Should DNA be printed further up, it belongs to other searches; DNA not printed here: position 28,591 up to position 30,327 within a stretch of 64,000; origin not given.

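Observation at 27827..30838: Aminophenol-type ring-cleavage module (AmnB-like, AmnA-like-RidA, kynB) with overlapping genes but no kynureninase, KMO or HAAO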

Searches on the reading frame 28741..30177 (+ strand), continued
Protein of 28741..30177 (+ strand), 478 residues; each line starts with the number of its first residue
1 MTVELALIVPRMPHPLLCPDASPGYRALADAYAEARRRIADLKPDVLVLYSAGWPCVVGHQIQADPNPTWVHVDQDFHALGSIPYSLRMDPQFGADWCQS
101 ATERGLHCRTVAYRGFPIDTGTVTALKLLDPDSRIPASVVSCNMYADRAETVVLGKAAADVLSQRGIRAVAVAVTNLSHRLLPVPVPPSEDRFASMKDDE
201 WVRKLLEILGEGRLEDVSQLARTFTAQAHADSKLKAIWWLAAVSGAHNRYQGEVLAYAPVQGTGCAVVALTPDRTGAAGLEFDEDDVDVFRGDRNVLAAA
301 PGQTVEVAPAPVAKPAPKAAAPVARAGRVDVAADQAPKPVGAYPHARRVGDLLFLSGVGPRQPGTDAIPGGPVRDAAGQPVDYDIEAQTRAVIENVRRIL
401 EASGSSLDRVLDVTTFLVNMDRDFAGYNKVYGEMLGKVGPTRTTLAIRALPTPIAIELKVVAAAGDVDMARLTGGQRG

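Call 37: search_protein_families(library=ncbifam, proteins=[L009:6205-7302:+, L009:7445-8893:+, L014:408-1253:+, L007:13132-14244:+, L007:4143-4622:+, L014:5972-8503:-, L014:8511-9038:-], max_evalue=0.001)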
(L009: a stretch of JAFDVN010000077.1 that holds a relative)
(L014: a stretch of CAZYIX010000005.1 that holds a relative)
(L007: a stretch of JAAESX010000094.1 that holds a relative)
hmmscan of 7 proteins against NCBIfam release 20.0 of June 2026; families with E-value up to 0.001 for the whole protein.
L009:6205-7302:+ (365 aa): 0 families

L009:7445-8893:+ (482 aa): 43 families (the best 25 are shown)
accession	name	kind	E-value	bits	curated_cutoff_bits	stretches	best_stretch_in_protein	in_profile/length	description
TIGR03216.1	OH_muco_semi_DH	equivalog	4.7e-189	629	693.25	1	8-481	3-481/481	2-hydroxymuconic semialdehyde dehydrogenase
TIGR02299.1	HpaE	equivalog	4.3e-169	563.2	638.35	1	9-481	4-478/488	5-carboxymethyl-2-hydroxymuconate semialdehyde dehydrogenase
TIGR01804.1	BADH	equivalog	1.1e-152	508.8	668.6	1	9-475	1-467/467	betaine-aldehyde dehydrogenase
NF009725.0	PRK13252.1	equivalog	2.3e-147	491.3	593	1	4-481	5-481/488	betaine-aldehyde dehydrogenase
NF010000.0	PRK13473.1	subfamily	6e-143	476.9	615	1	8-480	5-473/475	aminobutyraldehyde dehydrogenase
NF045736.1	PaDhStyDRhodo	equivalog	1.6e-138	462.2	800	1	9-479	6-477/479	phenylacetaldehyde dehydrogenase StyD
NF050026.1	AcaldDHExaC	equivalog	1e-131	440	900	1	8-480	18-494/503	acetaldehyde dehydrogenase ExaC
NF045735.1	PaDhStyDPseudo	equivalog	1.4e-128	429.6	850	1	9-479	6-481/483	phenylacetaldehyde dehydrogenase StyD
NF007352.0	PRK09847.1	equivalog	5.6e-121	404.4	850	1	6-481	21-493/495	aldehyde dehydrogenase PuuC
NF006916.0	PRK09407.1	equivalog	3.3e-113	379.1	521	1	21-479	34-492/526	succinic semialdehyde dehydrogenase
TIGR01780.1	SSADH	subfamily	4.7e-113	378.4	646.35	1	27-475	3-448/448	succinate-semialdehyde dehydrogenase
NF042993.1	AlphKGSA_gudD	equivalog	6.4e-113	378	770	1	6-480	4-481/481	alpha-ketoglutaric semialdehyde dehydrogenase GucD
NF052305.1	DioxValDhHalo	equivalog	8.8e-113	377.7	750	1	4-477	3-479/483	2,5-dioxovalerate dehydrogenase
TIGR03374.1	ABALDH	equivalog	1.5e-107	360.4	909.3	1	19-479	14-471/472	aminobutyraldehyde dehydrogenase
NF040648.1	lactal_redase_Meth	equivalog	6.5e-107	358.4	650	1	9-479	2-462/463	lactaldehyde dehydrogenase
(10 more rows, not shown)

L014:408-1253:+ (281 aa): 5 families
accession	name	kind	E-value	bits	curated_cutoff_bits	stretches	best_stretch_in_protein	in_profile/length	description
TIGR00460.1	fmt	equivalog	2e-10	40.3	201.5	1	122-221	68-169/315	methionyl-tRNA formyltransferase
TIGR00639.1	PurN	equivalog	2.2e-09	37.1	150.1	1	124-217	70-165/192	phosphoribosylglycinamide formyltransferase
NF005414.0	PRK06988.1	equivalog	1e-06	27.9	316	1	111-237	55-183/311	formyltransferase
NF005755.0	PRK07579.1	equivalog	3.7e-06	26.9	238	1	157-209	88-140/245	dTDP-4-amino-4,6-dideoxyglucose formyltransferase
NF005998.1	PRK08125.1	equivalog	5.9e-06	24.9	777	1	126-259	68-203/649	bifunctional UDP-4-amino-4-deoxy-L-arabinose formyltransferase/UDP-glucuronic acid oxidase ArnA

L007:13132-14244:+ (370 aa): 11 families
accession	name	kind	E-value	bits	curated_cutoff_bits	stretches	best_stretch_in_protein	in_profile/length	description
NF045640.1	AspGlyoxATaseBhcA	equivalog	6.2e-53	180.1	650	1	16-354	9-349/395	L-aspartate--glyoxylate aminotransferase BhcA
TIGR03301.1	PhnW-AepZ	equivalog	8.4e-49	166.8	360.8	1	13-369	1-354/355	2-aminoethylphosphonate aminotransferase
NF046070.1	PyrdoxPyrvTramin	equivalog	1e-48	166.1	600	1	14-367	8-361/369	pyridoxamine--pyruvate transaminase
TIGR02326.1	transamin_PhnW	equivalog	3e-36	125.3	400.8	1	13-368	5-358/363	2-aminoethylphosphonate--pyruvate transaminase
NF010006.0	PRK13479.1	equivalog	4.4e-35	121.5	296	1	12-334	6-327/369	2-aminoethylphosphonate--pyruvate transaminase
TIGR01366.1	serC_3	equivalog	4.8e-08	32.6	401.65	1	95-216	91-205/361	phosphoserine transaminase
TIGR03235.1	DNA_S_dndA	equivalog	1.9e-05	24.2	480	0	131-208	135-211/353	cysteine desulfurase DndA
TIGR04343.1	egtE_PLP_lyase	equivalog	2.7e-05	23.2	400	1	49-333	59-331/370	ergothioneine biosynthesis PLP-dependent enzyme EgtE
TIGR03402.1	FeS_nifS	equivalog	8.7e-05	21.4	530.75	1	132-204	134-205/379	cysteine desulfurase NifS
NF002806.0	PRK02948.1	subfamily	0.00011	21.3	304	1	130-192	134-196/381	IscS subfamily cysteine desulfurase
TIGR01364.1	serC_1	equivalog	0.00053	19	443.6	1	30-270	31-256/358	phosphoserine transaminase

L007:4143-4622:+ (159 aa): 7 families
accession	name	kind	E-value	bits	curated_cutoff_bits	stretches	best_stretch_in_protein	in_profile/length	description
TIGR02378.1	nirD_assim_sml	equivalog_domain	3.1e-16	59.4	74.65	1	36-129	5-104/105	nitrite reductase small subunit NirD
NF007422.0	PRK09965.1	equivalog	1.4e-14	54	113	1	42-130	12-100/106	bifunctional 3-phenylpropionate/cinnamic acid dioxygenase ferredoxin subunit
NF041683.1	ant_diox_AndAb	equivalog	4.5e-12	46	150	1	36-108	5-77/100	anthranilate 1,2-dioxygenase ferredoxin subunit AndAb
NF052579.1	BetMthstMoxSdmAMthl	equivalog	4.9e-11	42.2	600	1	35-109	20-94/351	4beta-methylsterol monooxygenase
NF042948.2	3PPDioc_HcaC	equivalog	1.6e-09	38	150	1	39-128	9-100/105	3-phenylpropionate/cinnamic acid dioxygenase ferredoxin subunit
TIGR02377.1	MocE_fam_FeS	subfamily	6e-08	32.6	136.15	1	54-109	23-79/101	MocE family 2Fe-2S type ferredoxin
NF041174.1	SDX_Thmprot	equivalog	6.5e-06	26.3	170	1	47-107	16-77/109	sulredoxin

L014:5972-8503:- (843 aa): 1 family
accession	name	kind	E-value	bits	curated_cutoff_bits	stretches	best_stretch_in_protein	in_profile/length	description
NF009049.0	PRK12383.1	equivalog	1.5e-05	24.2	254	1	175-258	274-355/408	phosphopentomutase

L014:8511-9038:- (175 aa): 0 families

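Call 39: search_solved_structures(query=L009:6205-7302:+, max_evalue=0.1, show_alignments=1)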
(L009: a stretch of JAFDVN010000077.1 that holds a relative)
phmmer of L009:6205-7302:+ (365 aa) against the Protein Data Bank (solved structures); distinct sequences matched with E-value up to 0.1: 15.
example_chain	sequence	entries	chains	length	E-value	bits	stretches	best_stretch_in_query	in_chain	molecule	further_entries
8cly_AAA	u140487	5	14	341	1.5e-17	66.6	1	36-291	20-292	Putative L-asparaginase II protein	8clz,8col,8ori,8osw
9thy_A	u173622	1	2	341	4.8e-17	64.9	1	36-291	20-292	L-asparaginase II protein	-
7os3_AAA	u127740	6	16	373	4.7e-15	58.4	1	40-304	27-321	L-asparaginase II protein | L-asparaginase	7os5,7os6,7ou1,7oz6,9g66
9g67_A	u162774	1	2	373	7.6e-15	57.7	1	40-304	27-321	L-asparaginase II protein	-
8rud_A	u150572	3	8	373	9.7e-15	57.3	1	40-304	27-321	L-asparaginase II protein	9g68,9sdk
9qcu_A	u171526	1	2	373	1.1e-14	57.2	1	41-304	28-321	L-asparaginase II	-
9qcy_A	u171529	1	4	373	1.2e-14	57.1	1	41-304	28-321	L-asparaginase II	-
9qct_A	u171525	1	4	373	2e-14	56.3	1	90-304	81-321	L-asparaginase II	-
9qcz_A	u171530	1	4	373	3.6e-14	55.4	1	40-304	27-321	L-asparaginase II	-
8ruf_A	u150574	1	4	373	6.6e-14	54.6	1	40-304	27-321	L-asparaginase II protein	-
8rua_A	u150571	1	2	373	7.1e-14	54.5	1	41-304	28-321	L-asparaginase II protein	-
8rug_A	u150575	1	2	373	7.7e-14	54.4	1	40-304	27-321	L-asparaginase II protein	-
8rue_A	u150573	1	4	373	1.1e-13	53.9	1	40-304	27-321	L-asparaginase II protein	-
9qcw_A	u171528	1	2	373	1.3e-13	53.6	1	90-304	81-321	L-asparaginase II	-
6jtq_A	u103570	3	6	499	0.087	14.7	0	88-125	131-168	TAL effector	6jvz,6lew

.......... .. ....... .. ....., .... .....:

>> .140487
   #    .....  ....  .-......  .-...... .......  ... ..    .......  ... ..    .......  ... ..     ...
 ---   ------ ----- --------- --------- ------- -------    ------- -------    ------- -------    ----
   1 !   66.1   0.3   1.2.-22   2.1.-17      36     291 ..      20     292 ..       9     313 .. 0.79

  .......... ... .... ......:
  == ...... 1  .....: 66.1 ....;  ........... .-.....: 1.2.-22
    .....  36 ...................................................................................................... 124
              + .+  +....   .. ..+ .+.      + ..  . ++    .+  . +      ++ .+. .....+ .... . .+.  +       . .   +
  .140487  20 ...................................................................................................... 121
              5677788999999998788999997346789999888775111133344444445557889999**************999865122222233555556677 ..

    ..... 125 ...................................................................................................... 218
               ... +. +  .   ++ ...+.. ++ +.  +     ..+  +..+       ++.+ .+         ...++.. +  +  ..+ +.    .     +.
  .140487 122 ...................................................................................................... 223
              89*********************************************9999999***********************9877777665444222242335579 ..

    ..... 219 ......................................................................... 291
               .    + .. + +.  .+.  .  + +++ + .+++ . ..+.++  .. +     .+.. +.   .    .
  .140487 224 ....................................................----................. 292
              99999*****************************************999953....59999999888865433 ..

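Call 40: search_solved_structures(query=L009:7445-8893:+, max_evalue=1e-60)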
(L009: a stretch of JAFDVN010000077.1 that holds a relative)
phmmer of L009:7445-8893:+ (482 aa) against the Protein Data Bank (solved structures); distinct sequences matched with E-value up to 1e-60: 178 (the best 60 are shown).
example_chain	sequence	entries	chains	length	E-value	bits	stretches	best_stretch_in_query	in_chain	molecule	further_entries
4u3w_A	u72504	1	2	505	6.1e-157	526.5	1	8-481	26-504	2-aminomuconate 6-semialdehyde dehydrogenase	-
7bzv_A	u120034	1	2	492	3.4e-152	510.8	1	7-482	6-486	2-aminomuconic 6-semialdehyde dehydrogenase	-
4i1w_A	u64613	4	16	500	8.5e-150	502.9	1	6-481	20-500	2-aminomuconate 6-semialdehyde dehydrogenase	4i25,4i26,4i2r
4npi_A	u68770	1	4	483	9.3e-150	502.8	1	6-481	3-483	2-aminomuconate 6-semialdehyde dehydrogenase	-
5kj5_A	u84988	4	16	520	4.9e-149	500.4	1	6-481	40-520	2-aminomuconate 6-semialdehyde dehydrogenase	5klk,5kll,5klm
4oe2_A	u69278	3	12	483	6.5e-149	500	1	6-481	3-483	2-aminomuconate 6-semialdehyde dehydrogenase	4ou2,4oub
5kln_A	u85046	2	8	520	1.3e-148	499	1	6-481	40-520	2-aminomuconate 6-semialdehyde dehydrogenase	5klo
4go4_A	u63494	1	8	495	2.7e-128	432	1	9-482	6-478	Putative gamma-hydroxymuconic semialdehyde dehydrogenase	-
4go3_A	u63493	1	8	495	2.8e-128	432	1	9-482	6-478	Putative gamma-hydroxymuconic semialdehyde dehydrogenase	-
4o6r_A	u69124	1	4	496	1.5e-127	429.6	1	8-482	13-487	Aldehyde Dehydrogenase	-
2d4e_A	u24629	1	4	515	4.4e-121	408.2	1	5-480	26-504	5-carboxymethyl-2-hydroxymuconate semialdehyde dehydrogenase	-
6wsa_A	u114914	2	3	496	2.2e-117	396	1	9-481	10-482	NAD/NADP-dependent betaine aldehyde dehydrogenase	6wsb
6vr6_A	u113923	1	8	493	1.2e-116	393.6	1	6-481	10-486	4-trimethylaminobutyraldehyde dehydrogenase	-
6vwf_A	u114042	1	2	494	1.3e-116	393.6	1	6-481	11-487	4-trimethylaminobutyraldehyde dehydrogenase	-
6qak_A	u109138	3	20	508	1.4e-116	393.4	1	6-481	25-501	4-trimethylaminobutyraldehyde dehydrogenase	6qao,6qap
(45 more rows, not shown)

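Call 52: find_related_loci(query=A1, collection=metagenome_contigs, flank=10000)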
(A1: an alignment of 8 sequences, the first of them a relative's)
Query A1 (365 aa) in metagenome_contigs; peptide patterns used: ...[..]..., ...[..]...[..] (x = any residue, [..] = any of these).
600 stretches matched a pattern (row limit reached: there are more); 484 encode a relative of the query (tblastn E <= 1e-3); the best 80 are kept; 80 distinct loci.
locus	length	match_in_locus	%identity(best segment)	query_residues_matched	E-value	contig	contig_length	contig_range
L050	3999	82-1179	93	1-365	0e+0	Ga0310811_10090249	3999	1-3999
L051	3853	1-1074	85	8-365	0e+0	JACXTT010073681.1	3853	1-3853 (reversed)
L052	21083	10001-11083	83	1-361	0e+0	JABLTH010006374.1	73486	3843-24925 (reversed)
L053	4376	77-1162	82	1-362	0e+0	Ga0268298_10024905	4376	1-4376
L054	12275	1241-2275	79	5-349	0e+0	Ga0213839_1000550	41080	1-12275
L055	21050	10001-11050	79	2-351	0e+0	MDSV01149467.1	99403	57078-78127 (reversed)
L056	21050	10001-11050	80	2-351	0e+0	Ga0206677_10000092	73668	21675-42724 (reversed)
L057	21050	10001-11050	79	2-351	0e+0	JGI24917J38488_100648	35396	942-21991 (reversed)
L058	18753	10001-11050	79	2-351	0e+0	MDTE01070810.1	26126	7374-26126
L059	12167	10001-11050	78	2-351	0e+0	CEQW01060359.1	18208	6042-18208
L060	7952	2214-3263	79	2-351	0e+0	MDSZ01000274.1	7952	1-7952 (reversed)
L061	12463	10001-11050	79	2-351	0e+0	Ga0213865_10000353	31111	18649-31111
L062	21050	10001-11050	80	2-351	0e+0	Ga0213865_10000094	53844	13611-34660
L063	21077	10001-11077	76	2-360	0e+0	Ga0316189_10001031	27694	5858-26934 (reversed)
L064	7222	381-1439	78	2-354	0e+0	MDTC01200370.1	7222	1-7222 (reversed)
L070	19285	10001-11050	79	2-351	0e+0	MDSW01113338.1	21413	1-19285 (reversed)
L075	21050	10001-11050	78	2-351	0e+0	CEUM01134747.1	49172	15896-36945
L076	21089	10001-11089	75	3-364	0e+0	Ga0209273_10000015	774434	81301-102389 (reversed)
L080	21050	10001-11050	79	2-351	0e+0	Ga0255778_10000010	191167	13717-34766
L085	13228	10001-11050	77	2-351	0e+0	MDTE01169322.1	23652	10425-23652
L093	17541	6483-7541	77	2-354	0e+0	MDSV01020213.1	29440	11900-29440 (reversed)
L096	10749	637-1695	78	2-354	0e+0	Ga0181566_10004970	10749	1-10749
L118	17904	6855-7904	78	2-351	0e+0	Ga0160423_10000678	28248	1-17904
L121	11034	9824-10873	77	2-351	0e+0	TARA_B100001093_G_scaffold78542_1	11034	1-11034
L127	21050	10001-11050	77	2-351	0e+0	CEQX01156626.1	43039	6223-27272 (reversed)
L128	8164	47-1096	77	2-351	0e+0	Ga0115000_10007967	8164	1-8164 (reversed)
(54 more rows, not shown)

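Call 55: search_protein_families(library=pfam, proteins=[L080:4877-6304:+, L080:6216-7061:+, L080:7882-8691:+, L080:12478-13197:+, L080:13194-14063:+, L075:6127-6873:+, L075:7799-8647:+, L075:13270-14148:+, L075:12504-13259:-, L076:15594-15953:+], max_evalue=0.001)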
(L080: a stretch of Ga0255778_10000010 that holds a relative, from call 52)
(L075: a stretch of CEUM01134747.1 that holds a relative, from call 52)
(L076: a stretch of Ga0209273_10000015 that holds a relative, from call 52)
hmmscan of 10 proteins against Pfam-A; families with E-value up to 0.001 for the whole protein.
L080:4877-6304:+ (475 aa): 3 families
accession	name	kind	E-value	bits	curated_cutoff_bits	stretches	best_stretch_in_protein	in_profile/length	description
PF00152.25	tRNA-synt_2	-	2.5e-80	270.3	25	1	146-469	3-307/308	tRNA synthetases class II (D, K and N)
PF01336.31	tRNA_anti-codon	-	1.8e-12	47.4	27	1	38-126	1-75/75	OB-fold nucleic acid binding domain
PF01409.25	tRNA-synt_2d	-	0.0008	19.4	19.8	0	441-463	213-235/246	tRNA synthetases class II core domain (F)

L080:6216-7061:+ (281 aa): 5 families
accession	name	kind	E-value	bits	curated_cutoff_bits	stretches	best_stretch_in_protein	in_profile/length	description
PF20434.5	BD-FAE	-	2.9e-19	69.9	26.8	1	50-240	2-212/215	BD-FAE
PF00326.27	Peptidase_S9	-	1.2e-16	61.3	22.6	1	113-259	38-186/213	Prolyl oligopeptidase family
PF07859.19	Abhydrolase_3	-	4.7e-08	33.5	25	1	70-257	2-203/210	alpha/beta hydrolase fold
PF00756.26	Esterase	-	3.5e-05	24.2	22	1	141-254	117-165/251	Putative esterase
PF12697.13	Abhydrolase_6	-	0.00012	23.2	26.3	1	70-199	2-112/217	Alpha/beta hydrolase family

L080:7882-8691:+ (269 aa): 7 families
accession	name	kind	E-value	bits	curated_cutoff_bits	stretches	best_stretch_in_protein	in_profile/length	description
PF13424.12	TPR_12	-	7.6e-11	42.5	30.1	2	178-236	4-64/77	Tetratricopeptide repeat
PF17874.7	TPR_MalT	-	4.2e-08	33.3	45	2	142-227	5-90/336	MalT-like TPR region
PF13181.12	TPR_8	-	2.8e-06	27.5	25.7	0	142-170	5-33/34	Tetratricopeptide repeat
PF13428.12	TPR_14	-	0.00013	22.8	23.5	0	178-201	2-25/44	Tetratricopeptide repeat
PF07721.20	TPR_4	-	0.00039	21.2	27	0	178-200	2-24/26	Tetratricopeptide repeat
PF13374.12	TPR_10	-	0.00054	20.3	27.5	0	178-209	3-34/42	Tetratricopeptide repeat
PF13176.12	TPR_7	-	0.00062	20.1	27.9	0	179-211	1-33/36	Tetratricopeptide repeat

L080:12478-13197:+ (239 aa): 1 family
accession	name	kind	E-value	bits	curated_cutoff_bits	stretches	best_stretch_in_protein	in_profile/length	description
PF02190.22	LON_substr_bdg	-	1.2e-20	74.7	28.7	1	4-234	1-198/200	ATP-dependent protease La (LON) substrate-binding domain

L080:13194-14063:+ (289 aa): 1 family
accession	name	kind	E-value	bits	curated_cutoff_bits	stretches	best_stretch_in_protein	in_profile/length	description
PF02548.21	Pantoate_transf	-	3.6e-115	384.3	28.7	1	27-284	1-258/259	Ketopantoate hydroxymethyltransferase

L075:6127-6873:+ (248 aa): 3 families
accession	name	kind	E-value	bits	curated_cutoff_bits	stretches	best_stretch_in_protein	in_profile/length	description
PF20434.5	BD-FAE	-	5.8e-19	68.9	26.8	1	26-206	6-211/215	BD-FAE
PF00326.27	Peptidase_S9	-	2e-15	57.3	22.6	1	86-224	44-184/213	Prolyl oligopeptidase family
PF07859.19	Abhydrolase_3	-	1.4e-08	35.2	25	1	36-182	1-152/210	alpha/beta hydrolase fold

L075:7799-8647:+ (282 aa): 3 families
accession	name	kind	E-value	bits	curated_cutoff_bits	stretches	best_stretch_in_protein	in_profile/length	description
PF13424.12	TPR_12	-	5.7e-09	36.5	30.1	2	99-170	2-75/77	Tetratricopeptide repeat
PF07719.23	TPR_2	-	4.7e-05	23.6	27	0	101-129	2-30/34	Tetratricopeptide repeat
PF13181.12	TPR_8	-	8.7e-05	22.8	25.7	0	107-131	8-32/34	Tetratricopeptide repeat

L075:13270-14148:+ (292 aa): 1 family
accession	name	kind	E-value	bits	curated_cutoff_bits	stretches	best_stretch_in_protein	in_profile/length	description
PF02548.21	Pantoate_transf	-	1.4e-115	385.6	28.7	1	28-285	1-258/259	Ketopantoate hydroxymethyltransferase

L075:12504-13259:- (251 aa): 0 families

L076:15594-15953:+ (119 aa): 1 family
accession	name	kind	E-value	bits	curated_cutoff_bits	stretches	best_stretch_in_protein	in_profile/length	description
PF03960.21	ArsC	-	4.1e-15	56.3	24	1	11-117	1-78/79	ArsC family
